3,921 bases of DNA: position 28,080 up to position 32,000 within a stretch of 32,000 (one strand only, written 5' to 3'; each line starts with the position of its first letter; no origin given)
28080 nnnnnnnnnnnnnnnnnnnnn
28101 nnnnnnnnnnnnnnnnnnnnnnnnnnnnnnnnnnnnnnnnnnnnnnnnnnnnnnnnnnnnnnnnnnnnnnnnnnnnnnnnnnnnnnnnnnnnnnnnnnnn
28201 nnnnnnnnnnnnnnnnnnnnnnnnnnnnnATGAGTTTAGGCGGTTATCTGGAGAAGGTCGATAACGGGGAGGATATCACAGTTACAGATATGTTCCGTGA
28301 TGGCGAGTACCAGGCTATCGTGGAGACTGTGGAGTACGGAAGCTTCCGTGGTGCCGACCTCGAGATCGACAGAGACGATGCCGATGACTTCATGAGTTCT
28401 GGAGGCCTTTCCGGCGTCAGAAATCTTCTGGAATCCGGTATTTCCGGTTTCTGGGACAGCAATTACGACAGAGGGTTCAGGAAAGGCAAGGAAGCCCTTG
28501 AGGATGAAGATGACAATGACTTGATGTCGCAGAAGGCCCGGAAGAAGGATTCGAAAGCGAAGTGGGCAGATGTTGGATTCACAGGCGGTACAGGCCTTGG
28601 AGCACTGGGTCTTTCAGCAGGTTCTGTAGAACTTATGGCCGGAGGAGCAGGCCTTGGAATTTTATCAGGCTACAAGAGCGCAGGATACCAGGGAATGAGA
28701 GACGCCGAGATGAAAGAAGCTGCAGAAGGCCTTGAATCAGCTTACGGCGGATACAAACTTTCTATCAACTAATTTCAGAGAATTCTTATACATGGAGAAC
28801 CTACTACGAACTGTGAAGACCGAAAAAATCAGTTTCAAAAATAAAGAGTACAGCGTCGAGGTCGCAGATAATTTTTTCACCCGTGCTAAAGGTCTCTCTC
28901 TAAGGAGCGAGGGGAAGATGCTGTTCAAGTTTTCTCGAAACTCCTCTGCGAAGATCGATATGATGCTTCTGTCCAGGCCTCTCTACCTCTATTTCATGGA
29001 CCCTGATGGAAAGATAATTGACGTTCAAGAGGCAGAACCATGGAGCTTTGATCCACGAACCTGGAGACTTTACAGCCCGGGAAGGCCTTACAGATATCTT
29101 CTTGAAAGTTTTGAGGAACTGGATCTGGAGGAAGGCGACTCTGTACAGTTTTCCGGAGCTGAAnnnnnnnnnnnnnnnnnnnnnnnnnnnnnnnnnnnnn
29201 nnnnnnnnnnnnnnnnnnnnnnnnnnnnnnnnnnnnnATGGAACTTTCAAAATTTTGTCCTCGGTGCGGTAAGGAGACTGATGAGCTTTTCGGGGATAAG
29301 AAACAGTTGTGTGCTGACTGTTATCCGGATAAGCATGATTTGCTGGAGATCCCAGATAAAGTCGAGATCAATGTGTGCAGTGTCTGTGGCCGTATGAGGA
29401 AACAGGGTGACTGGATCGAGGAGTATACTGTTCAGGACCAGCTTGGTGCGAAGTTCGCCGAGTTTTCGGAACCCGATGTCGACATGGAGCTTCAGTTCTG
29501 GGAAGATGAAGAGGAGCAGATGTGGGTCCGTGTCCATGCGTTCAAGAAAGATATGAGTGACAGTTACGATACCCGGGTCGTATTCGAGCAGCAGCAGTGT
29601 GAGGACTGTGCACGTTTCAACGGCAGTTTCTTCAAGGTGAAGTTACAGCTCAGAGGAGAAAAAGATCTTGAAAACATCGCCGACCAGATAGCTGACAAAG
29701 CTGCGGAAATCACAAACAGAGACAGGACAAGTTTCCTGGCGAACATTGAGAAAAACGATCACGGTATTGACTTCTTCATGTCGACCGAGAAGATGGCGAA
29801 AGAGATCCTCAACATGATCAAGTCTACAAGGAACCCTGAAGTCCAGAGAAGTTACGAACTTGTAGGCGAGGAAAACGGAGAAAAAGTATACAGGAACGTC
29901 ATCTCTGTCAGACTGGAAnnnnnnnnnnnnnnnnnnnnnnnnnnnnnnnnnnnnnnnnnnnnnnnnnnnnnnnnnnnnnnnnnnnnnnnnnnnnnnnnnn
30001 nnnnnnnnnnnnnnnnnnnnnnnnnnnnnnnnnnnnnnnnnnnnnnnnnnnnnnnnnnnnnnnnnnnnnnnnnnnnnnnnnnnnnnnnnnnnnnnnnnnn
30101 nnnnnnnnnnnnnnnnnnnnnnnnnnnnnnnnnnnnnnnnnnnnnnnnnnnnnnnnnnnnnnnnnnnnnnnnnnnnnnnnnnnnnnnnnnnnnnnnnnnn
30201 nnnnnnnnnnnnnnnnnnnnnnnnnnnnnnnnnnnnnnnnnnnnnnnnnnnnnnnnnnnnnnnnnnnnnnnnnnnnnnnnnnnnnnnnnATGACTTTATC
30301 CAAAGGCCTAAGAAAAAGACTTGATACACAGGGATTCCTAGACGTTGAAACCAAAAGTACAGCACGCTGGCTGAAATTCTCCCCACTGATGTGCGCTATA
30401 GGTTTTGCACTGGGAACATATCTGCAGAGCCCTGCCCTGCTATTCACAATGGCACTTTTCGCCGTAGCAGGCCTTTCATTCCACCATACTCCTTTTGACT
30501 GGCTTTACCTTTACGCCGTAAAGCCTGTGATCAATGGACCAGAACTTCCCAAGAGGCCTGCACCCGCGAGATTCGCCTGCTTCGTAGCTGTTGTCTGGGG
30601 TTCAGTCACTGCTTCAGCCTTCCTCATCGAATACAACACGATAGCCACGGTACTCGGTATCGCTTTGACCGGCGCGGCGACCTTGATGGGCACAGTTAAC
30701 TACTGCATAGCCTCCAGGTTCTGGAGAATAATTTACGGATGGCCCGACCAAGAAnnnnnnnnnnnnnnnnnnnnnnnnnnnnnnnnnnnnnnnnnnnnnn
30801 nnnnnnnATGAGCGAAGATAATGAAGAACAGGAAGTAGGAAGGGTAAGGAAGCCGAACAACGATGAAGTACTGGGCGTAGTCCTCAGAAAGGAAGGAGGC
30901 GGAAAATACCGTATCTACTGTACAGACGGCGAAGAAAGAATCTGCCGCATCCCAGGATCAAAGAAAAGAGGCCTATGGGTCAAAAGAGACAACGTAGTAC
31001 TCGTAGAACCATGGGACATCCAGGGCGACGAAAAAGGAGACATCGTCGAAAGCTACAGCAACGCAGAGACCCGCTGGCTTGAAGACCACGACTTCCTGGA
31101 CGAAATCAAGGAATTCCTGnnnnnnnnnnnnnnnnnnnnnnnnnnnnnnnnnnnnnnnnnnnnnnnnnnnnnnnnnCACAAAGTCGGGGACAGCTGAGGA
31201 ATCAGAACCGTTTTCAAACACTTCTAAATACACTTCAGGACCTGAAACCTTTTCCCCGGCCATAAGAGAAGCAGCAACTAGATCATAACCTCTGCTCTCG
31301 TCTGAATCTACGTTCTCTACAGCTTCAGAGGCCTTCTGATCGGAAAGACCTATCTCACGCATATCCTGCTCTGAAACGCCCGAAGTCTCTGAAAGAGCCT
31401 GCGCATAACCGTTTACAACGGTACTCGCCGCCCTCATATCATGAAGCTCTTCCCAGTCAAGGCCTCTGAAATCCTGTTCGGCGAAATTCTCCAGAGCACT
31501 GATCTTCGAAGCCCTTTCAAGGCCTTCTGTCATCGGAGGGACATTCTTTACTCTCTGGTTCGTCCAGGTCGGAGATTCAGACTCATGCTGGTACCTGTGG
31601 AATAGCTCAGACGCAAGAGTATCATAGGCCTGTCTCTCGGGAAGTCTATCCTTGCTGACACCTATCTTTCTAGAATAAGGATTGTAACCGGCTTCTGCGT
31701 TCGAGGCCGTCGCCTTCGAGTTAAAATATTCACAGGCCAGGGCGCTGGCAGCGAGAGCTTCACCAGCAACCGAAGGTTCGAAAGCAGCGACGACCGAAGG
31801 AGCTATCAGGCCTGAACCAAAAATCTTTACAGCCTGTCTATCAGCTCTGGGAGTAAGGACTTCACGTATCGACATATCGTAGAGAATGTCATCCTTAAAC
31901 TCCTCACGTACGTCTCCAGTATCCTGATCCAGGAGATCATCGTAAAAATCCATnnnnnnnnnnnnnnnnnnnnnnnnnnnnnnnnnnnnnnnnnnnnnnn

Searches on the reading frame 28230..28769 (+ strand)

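Call 60: search_protein_families(library=pfam, max_evalue=1, proteins=[window:28230-28769:+])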
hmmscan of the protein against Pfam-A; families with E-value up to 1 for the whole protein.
window:28230-28769:+ (180 aa): 2 families
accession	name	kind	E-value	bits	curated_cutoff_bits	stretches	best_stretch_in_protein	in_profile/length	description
PF16378.10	DUF4988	-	0.034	14.4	30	1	4-115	48-158/183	Domain of unknown function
PF14812.11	PBP1_TM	-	1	10.2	27.8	1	76-117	32-74/85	Transmembrane domain of transglycosylase PBP1 at N-terminal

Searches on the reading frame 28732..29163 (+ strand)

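Call 84: search_protein_families(library=pfam, max_evalue=0.001, proteins=[window:28732-29163:+])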
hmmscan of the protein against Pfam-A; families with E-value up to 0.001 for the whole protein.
window:28732-29163:+ (144 aa): 1 family
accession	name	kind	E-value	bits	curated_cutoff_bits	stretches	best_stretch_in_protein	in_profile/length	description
PF02643.20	DUF192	-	4.3e-11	43.2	27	1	41-140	2-96/96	Uncharacterized ACR, COG1430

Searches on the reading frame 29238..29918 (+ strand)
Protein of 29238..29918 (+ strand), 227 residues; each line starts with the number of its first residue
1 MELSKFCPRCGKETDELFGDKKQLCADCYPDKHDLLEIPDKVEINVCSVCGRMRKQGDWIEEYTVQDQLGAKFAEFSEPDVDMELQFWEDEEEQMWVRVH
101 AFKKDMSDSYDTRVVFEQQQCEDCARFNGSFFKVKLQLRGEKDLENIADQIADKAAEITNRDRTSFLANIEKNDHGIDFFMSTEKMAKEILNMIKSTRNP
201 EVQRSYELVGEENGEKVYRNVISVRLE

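Call 84: search_protein_families(library=pfam, max_evalue=0.001, proteins=[window:29238-29918:+])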
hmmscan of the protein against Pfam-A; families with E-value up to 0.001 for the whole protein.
window:29238-29918:+ (227 aa): 1 family
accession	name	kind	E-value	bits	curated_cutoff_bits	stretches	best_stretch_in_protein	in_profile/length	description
PF04981.18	NMD3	-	8.5e-41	140.5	24.9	1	7-226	1-243/243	NMD3 family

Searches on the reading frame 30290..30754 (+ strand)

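Call 60: search_protein_families(library=pfam, max_evalue=1, proteins=[window:30290-30754:+])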
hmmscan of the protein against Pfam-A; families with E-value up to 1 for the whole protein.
window:30290-30754:+ (155 aa): 4 families
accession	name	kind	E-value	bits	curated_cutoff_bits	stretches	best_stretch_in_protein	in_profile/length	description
PF14340.12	DUF4395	-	1.8e-12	48.2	24.5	1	27-145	5-125/130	Domain of unknown function (DUF4395)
PF19744.4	DUF6232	-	0.057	14.3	27.4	0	89-151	31-90/117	Family of unknown function (DUF6232)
PF05052.17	MerE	-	0.06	13.7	22.8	1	98-132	34-65/75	MerE protein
PF05473.18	UL45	-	0.092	12.8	27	1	20-58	32-70/191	UL45 protein, carbohydrate-binding C-type lectin-like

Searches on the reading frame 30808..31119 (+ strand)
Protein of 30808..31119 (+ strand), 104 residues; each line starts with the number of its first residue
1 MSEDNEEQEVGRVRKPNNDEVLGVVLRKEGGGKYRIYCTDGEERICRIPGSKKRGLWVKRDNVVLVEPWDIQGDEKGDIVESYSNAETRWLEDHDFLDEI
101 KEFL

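Call 84: search_protein_families(library=pfam, max_evalue=0.001, proteins=[window:30808-31119:+])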
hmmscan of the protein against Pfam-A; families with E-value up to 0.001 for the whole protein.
window:30808-31119:+ (104 aa): 1 family
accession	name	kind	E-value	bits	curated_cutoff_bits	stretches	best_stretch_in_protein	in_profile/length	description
PF01176.25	eIF-1a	-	2e-16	59.8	30.2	1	20-80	2-62/64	Translation initiation factor 1A / IF-1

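Call 86: find_encoding_contigs(protein=window:30808-31119:+, flank=10000, max_places=1)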
Protein window:30808-31119:+ (104 aa): 7 contigs read that carry it; 1 place shown.
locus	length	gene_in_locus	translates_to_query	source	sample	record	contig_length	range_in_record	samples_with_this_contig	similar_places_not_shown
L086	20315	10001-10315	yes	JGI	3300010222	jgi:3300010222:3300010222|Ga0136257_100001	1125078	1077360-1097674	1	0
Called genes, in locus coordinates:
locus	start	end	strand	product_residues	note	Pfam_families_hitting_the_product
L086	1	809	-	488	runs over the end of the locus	PF01676:Metalloenzyme, PF06415:iPGM_N, PF01663:Phosphodiest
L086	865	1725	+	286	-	-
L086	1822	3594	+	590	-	-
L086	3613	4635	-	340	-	PF00752:XPG_N, PF00867:XPG_I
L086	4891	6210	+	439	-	PF00884:Sulfatase, PF01663:Phosphodiest, PF16347:SGSH_C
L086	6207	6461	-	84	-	PF00736:EF1_GNE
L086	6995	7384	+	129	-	-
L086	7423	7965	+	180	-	-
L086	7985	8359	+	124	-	PF02643:DUF192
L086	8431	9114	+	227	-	PF04981:NMD3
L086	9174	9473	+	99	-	-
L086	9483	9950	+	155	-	PF14340:DUF4395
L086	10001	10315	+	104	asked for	PF01176:eIF-1a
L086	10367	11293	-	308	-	-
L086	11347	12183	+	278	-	PF00069:Pkinase (faint), PF01163:RIO1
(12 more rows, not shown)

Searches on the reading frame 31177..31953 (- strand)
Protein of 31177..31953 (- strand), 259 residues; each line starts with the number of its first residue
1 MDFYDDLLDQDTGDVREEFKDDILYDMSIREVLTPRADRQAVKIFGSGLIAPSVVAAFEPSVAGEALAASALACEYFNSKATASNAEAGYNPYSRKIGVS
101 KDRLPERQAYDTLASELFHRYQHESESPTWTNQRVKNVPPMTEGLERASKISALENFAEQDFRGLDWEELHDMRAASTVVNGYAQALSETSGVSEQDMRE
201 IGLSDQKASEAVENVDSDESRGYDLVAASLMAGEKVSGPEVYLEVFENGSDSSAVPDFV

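Call 60: search_protein_families(library=pfam, max_evalue=1, proteins=[window:31177-31953:-])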
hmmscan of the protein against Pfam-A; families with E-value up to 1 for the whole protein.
window:31177-31953:- (259 aa): 0 families

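Call 85: find_encoding_contigs(protein=window:31177-31953:-, flank=10000, max_places=1)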
Protein window:31177-31953:- (259 aa): no gene with exactly this product is on record in the collection.
